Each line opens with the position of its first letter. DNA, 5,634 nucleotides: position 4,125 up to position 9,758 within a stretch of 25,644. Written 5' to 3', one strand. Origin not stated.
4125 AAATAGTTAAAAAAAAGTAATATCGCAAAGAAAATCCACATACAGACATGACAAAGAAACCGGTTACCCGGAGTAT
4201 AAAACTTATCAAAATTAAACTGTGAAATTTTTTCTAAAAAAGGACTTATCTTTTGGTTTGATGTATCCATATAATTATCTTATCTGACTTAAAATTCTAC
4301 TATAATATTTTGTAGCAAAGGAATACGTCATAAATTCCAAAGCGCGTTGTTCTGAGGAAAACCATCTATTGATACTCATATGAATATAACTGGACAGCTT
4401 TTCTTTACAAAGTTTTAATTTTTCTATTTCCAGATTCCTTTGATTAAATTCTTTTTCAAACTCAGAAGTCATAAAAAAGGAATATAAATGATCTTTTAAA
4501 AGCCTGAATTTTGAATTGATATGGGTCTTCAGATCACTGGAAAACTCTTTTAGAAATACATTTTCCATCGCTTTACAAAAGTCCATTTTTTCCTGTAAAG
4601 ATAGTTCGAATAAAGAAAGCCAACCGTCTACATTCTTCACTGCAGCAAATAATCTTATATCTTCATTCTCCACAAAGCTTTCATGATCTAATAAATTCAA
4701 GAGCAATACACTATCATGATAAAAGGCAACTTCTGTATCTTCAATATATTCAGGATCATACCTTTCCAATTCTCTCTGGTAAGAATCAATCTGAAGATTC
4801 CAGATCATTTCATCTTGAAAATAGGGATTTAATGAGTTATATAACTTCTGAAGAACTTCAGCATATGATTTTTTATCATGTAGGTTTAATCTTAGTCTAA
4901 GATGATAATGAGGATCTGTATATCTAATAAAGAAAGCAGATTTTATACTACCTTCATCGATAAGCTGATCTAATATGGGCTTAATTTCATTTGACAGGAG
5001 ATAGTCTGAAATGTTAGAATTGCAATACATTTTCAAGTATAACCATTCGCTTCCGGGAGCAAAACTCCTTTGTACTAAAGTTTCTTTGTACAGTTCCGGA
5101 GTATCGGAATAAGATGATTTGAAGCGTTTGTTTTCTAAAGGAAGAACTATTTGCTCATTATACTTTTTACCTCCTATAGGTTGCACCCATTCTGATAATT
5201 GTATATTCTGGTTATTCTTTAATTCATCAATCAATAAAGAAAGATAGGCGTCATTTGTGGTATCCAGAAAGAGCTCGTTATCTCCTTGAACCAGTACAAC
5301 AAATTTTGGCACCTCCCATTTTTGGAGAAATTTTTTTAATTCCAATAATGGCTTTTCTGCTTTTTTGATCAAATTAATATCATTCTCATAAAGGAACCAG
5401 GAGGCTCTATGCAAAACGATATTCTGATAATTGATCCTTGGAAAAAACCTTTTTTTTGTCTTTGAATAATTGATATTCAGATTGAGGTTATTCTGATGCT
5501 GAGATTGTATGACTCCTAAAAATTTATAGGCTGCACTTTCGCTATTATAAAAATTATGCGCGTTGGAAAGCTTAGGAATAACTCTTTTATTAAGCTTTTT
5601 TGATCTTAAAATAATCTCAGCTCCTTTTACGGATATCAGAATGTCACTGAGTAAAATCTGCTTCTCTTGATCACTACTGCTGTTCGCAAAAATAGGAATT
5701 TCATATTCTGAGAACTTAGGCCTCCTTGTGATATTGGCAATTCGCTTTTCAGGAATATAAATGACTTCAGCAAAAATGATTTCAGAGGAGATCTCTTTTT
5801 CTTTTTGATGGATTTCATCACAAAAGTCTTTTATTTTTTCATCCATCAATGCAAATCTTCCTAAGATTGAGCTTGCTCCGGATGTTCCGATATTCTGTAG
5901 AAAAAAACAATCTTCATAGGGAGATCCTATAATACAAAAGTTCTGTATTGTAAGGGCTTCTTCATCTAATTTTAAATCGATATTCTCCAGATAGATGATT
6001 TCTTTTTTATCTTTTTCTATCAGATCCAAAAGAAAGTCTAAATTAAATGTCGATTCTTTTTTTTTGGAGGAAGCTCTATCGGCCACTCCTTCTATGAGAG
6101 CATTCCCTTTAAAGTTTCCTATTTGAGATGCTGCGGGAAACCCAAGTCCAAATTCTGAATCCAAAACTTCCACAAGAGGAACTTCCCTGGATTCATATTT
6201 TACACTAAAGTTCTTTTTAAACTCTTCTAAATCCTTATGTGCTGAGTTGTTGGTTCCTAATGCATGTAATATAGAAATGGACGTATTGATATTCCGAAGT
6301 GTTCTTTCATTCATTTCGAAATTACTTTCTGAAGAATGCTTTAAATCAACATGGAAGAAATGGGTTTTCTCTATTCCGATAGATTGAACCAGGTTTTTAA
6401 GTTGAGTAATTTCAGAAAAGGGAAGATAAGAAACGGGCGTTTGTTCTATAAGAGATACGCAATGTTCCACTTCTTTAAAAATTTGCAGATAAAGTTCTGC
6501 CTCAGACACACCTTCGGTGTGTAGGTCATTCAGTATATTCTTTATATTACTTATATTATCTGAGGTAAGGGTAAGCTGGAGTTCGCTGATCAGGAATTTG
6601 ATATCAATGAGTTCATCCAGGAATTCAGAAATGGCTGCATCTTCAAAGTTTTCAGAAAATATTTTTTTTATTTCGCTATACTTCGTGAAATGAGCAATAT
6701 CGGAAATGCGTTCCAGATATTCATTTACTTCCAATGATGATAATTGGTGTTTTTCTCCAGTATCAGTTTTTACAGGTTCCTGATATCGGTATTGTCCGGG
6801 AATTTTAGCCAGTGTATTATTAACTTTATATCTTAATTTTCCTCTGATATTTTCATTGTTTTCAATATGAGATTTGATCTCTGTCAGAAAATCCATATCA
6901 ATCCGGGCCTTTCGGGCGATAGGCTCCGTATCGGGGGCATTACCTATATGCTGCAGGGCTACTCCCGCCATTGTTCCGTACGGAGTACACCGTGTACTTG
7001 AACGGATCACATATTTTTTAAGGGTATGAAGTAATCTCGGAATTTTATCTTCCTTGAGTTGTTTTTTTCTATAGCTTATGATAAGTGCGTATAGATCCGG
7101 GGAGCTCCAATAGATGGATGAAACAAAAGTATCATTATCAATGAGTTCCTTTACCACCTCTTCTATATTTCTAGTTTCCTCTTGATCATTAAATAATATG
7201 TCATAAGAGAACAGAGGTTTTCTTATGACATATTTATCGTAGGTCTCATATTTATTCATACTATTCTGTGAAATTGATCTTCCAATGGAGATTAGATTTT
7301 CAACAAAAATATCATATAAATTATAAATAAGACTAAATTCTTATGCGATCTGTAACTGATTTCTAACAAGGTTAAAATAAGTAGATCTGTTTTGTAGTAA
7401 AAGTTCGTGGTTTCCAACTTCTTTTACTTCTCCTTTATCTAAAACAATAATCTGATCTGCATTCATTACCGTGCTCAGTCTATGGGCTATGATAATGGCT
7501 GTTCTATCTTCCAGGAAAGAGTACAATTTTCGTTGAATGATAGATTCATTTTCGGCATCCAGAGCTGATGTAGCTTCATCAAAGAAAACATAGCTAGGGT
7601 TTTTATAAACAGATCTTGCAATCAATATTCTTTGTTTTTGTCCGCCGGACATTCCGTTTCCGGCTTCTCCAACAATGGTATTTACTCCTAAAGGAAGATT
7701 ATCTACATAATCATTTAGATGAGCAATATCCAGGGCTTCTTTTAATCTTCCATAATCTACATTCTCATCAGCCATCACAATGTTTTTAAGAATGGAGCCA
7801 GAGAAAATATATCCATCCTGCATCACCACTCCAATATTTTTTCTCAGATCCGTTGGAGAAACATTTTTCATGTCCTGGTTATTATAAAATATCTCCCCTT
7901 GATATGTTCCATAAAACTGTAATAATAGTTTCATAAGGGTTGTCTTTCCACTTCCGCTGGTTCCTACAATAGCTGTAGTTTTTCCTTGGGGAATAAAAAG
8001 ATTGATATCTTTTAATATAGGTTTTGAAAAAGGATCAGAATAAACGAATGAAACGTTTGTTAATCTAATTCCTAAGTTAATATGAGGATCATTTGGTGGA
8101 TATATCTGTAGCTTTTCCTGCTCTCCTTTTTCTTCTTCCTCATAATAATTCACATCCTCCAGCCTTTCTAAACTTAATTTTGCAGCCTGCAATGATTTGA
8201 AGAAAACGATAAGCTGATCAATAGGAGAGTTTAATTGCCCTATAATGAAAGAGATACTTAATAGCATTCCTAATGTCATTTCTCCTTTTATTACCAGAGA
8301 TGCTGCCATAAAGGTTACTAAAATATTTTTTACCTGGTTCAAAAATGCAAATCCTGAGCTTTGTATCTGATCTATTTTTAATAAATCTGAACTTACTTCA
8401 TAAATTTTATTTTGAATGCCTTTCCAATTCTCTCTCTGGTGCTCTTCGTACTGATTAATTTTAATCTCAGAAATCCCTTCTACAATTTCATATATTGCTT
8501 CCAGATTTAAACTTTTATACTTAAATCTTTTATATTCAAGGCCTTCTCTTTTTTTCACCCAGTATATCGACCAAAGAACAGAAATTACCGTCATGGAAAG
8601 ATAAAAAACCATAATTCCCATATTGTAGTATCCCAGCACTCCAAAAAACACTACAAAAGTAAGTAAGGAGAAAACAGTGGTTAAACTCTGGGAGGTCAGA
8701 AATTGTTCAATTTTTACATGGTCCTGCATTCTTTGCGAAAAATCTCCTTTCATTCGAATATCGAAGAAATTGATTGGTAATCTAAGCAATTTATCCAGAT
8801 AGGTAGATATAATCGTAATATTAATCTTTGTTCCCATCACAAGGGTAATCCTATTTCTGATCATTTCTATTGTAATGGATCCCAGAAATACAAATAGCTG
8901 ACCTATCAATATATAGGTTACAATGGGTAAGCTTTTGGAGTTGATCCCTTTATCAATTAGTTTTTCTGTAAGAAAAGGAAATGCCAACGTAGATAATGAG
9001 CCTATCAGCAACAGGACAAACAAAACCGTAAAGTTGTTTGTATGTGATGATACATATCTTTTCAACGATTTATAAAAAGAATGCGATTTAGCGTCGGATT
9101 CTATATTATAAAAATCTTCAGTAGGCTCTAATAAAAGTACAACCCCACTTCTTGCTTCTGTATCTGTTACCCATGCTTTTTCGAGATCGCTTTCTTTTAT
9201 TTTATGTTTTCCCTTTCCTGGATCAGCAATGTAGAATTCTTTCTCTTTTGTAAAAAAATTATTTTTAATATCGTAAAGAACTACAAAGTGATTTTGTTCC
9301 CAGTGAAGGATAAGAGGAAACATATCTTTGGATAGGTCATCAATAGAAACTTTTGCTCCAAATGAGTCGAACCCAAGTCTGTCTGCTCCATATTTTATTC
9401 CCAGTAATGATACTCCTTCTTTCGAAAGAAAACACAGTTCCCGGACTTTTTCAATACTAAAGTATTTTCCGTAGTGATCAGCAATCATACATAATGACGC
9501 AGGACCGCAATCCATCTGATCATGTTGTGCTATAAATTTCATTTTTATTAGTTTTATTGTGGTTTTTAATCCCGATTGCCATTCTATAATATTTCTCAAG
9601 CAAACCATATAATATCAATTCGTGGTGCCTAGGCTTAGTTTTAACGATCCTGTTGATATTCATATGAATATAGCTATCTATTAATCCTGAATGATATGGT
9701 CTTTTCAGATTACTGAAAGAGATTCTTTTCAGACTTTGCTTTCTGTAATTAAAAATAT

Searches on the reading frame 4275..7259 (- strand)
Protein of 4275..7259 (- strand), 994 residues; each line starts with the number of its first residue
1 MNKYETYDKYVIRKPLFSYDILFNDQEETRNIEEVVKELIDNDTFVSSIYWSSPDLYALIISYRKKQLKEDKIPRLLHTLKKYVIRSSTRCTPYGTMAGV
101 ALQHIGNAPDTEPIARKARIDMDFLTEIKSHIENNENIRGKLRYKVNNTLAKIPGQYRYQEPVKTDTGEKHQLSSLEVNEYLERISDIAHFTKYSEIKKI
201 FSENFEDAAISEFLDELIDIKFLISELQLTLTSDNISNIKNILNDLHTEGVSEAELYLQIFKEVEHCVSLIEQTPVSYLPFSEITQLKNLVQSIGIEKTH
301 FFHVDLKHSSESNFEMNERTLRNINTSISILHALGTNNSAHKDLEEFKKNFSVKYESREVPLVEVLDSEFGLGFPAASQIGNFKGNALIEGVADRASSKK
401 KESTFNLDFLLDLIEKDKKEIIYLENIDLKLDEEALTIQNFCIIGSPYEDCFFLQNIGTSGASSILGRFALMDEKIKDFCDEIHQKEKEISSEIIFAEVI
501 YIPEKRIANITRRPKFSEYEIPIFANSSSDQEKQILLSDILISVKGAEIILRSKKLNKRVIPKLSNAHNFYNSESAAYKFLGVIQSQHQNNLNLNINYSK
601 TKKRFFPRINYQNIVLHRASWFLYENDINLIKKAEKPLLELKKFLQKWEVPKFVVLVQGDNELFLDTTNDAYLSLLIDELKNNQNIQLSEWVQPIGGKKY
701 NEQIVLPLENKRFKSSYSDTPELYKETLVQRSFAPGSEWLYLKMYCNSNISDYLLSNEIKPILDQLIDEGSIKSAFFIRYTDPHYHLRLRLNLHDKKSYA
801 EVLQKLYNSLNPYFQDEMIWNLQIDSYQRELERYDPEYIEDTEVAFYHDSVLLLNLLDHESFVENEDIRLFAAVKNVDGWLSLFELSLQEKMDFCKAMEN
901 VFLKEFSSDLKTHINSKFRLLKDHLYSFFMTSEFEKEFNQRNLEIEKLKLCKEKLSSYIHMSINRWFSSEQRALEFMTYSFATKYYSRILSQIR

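Call 4: search_protein_families(library=pfam, proteins=[window:4275-7259:-])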
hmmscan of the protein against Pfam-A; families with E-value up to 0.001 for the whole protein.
window:4275-7259:- (994 aa): 2 families
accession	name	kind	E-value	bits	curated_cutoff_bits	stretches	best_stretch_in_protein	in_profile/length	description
PF04738.18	Lant_dehydr_N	-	8.2e-105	351.8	28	1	43-676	3-649/649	Lantibiotic dehydratase, N terminus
PF14028.11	Lant_dehydr_C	-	1.1e-55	190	24.4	1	739-986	1-255/255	Lantibiotic biosynthesis dehydratase C-term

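Call 42: search_protein_families(library=ncbifam, proteins=[window:4275-7259:-], max_evalue=0.01)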
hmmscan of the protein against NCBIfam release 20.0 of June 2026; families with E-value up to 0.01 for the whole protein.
window:4275-7259:- (994 aa): 1 family
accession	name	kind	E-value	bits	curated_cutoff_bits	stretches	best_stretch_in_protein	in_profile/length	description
TIGR03891.1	thiopep_ocin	subfamily_domain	1.1e-45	156.6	48.45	1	739-986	1-263/263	thiopeptide-type bacteriocin biosynthesis protein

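Call 63: search_solved_structures(query=window:4275-7259:-, max_evalue=0.001, show_alignments=0)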
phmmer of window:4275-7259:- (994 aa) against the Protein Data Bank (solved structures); distinct sequences matched with E-value up to 0.001: 4.
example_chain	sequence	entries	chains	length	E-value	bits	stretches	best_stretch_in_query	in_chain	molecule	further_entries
9g04_A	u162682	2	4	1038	2.1e-59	204.7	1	4-912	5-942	Thiopeptide-type bacteriocin biosynthesis domain containing protein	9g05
6m7y_A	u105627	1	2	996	9.6e-36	126.4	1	24-863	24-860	Nisin biosynthesis protein NisB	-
4wd9_A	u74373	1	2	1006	1.3e-35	126.1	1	24-863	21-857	Nisin biosynthesis protein NisB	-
5ehk_A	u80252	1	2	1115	8.6e-22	80.3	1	289-857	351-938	Lantibiotic dehydratase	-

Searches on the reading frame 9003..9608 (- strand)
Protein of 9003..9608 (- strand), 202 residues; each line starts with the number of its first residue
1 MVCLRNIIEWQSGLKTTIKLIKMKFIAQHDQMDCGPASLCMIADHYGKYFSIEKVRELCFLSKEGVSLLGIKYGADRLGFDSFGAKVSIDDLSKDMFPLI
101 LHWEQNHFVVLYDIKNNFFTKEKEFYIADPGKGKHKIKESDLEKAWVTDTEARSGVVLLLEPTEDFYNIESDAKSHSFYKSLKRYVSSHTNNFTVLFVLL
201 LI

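Call 36: search_solved_structures(query=window:9003-9608:-, max_evalue=0.001, show_alignments=2)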
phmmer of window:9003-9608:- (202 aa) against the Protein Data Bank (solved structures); distinct sequences matched with E-value up to 0.001: 12.
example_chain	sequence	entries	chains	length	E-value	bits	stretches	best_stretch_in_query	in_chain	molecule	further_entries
6mpz_A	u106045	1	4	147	2.4e-18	69.7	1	21-164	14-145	Double Glycine Motif Protease domain from AMS/PCAT Transporter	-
8vp3_A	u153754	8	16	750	1.8e-17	66.9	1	19-168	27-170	ABC-type bacteriocin transporter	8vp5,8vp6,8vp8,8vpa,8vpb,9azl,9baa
4ry2_A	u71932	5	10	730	1.8e-17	66.9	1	20-168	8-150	ABC-type bacteriocin transporter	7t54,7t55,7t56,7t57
4s0f_A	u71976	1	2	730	1.8e-17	66.9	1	20-168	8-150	ABC-type bacteriocin transporter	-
7n87_A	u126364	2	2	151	3.4e-17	66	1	19-166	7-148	ABC-type bacteriocin transporter | Peptidase C39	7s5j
6v9z_A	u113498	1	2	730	3.2e-16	62.8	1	20-168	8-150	ABC-type bacteriocin transporter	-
8vp9_A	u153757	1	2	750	3.6e-16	62.6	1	19-168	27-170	ABC-type bacteriocin transporter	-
3k8u_A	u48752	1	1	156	4.4e-14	55.8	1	24-118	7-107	Putative ABC transporter, ATP-binding protein ComA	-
5xe8_A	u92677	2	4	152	4.6e-14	55.7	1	24-118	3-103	Putative ABC transporter, ATP-binding protein ComA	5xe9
8hf4_A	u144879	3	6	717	5.4e-13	52.2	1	22-166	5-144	Transport/processing ATP-binding protein ComA | Competence factor transporting ATP-binding protein/permease ComA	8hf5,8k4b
8hf7_A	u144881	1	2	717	5.4e-13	52.2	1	22-166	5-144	Competence factor transporting ATP-binding protein/permease ComA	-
8hf6_A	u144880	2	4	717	5.4e-13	52.2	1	22-166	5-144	Competence factor transporting ATP-binding protein/permease ComA | Transport/processing ATP-binding protein ComA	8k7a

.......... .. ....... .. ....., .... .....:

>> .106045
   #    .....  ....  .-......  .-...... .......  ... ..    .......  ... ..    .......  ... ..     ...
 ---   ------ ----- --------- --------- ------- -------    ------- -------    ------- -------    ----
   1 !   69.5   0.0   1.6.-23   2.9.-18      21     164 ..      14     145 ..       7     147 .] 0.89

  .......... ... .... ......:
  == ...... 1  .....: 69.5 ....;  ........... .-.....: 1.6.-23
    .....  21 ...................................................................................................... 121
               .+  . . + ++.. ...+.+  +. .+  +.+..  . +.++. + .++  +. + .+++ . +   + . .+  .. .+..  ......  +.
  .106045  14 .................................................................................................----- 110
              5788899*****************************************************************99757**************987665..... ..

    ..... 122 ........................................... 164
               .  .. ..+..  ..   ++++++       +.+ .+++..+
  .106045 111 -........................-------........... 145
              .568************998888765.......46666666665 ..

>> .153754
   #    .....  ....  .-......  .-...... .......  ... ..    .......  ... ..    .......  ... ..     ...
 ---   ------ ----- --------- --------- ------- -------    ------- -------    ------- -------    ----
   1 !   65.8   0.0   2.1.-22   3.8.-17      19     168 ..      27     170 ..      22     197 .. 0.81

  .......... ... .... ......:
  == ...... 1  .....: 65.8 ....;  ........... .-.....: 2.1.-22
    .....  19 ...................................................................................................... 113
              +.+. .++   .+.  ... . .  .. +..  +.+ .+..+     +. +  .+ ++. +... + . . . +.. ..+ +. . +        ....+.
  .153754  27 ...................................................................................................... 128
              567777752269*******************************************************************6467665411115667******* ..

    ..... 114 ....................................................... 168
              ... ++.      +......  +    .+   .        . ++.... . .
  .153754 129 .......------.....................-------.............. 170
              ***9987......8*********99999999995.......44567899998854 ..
